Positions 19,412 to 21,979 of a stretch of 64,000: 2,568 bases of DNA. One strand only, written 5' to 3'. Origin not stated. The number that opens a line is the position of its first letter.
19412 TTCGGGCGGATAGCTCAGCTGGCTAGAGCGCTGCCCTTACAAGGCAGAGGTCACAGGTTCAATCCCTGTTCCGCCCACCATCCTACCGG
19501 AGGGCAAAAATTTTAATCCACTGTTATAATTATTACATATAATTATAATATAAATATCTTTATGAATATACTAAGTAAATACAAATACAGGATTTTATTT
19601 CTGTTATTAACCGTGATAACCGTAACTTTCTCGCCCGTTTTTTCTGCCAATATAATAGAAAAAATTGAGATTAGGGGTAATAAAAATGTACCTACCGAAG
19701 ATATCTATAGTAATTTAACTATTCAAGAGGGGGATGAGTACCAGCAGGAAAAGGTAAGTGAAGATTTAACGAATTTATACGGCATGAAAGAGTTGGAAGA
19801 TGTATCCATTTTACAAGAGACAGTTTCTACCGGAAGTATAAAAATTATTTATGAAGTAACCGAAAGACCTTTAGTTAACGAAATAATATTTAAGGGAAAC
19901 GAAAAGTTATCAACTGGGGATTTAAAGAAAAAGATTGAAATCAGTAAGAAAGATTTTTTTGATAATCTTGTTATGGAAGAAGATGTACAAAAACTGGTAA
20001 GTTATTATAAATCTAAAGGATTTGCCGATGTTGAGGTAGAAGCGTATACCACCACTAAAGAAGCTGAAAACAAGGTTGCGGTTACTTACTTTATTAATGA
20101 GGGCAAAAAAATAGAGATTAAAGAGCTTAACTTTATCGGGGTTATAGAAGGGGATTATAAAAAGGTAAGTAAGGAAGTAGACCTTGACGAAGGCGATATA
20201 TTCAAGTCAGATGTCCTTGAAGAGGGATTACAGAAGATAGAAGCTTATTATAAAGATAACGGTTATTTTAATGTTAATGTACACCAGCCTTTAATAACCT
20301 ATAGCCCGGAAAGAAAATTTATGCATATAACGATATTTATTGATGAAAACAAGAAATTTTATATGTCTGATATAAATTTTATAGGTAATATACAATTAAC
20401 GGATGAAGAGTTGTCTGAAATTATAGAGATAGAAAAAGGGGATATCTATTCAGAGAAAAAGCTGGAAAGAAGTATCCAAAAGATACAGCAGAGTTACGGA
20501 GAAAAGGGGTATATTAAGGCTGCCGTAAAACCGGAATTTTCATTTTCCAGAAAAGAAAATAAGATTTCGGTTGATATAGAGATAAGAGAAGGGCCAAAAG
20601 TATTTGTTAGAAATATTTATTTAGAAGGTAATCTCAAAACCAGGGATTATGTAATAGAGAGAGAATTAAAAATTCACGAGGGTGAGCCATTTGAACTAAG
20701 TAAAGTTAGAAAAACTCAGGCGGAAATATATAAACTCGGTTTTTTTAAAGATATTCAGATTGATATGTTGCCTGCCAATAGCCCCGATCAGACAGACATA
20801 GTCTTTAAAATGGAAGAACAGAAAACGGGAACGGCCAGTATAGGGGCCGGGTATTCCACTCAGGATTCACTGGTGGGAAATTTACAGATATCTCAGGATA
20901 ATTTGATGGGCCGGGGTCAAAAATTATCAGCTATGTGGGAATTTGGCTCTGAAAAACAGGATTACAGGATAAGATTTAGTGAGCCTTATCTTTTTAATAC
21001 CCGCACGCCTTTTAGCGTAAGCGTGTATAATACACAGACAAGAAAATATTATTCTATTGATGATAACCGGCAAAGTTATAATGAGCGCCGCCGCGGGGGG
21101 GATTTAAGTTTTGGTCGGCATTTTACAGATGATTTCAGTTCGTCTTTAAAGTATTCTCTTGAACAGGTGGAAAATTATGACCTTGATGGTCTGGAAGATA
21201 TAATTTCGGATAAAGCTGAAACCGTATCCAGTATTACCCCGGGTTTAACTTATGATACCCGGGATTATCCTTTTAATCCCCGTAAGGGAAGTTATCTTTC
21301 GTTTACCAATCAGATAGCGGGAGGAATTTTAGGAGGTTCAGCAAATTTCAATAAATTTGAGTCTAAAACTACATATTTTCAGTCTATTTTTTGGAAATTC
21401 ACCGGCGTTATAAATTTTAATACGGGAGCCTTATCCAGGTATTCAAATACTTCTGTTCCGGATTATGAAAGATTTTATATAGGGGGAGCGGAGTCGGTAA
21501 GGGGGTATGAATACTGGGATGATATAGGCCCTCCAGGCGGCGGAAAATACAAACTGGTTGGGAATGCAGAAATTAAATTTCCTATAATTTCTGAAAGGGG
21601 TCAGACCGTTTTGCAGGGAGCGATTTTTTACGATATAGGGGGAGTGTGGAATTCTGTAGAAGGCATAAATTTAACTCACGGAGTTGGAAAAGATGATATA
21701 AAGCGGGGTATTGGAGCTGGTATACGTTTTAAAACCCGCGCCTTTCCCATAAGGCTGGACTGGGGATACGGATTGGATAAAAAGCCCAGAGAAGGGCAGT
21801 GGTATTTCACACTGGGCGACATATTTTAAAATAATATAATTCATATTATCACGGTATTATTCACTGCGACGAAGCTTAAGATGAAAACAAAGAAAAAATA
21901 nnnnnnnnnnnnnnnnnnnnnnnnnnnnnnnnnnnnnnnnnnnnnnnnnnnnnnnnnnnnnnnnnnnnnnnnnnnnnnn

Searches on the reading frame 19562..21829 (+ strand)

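Call 80: search_protein_families(library=pfam, proteins=[window:19562-21829:+], max_evalue=0.00001)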
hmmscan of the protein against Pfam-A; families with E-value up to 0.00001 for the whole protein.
window:19562-21829:+ (755 aa): 4 families
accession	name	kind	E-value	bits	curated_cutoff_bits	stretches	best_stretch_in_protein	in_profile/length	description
PF07244.20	POTRA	-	6.3e-63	209.9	21.3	5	267-344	2-79/79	Surface antigen variable number repeat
PF01103.29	Omp85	-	1.2e-56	193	24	1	447-755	1-325/325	Omp85 superfamily domain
PF08478.15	POTRA_1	-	6.7e-09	36.4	23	0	32-60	3-31/69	POTRA domain, FtsQ-type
PF08479.16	POTRA_2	-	2.3e-06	27.8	24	0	268-322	3-57/76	POTRA domain, ShlB-type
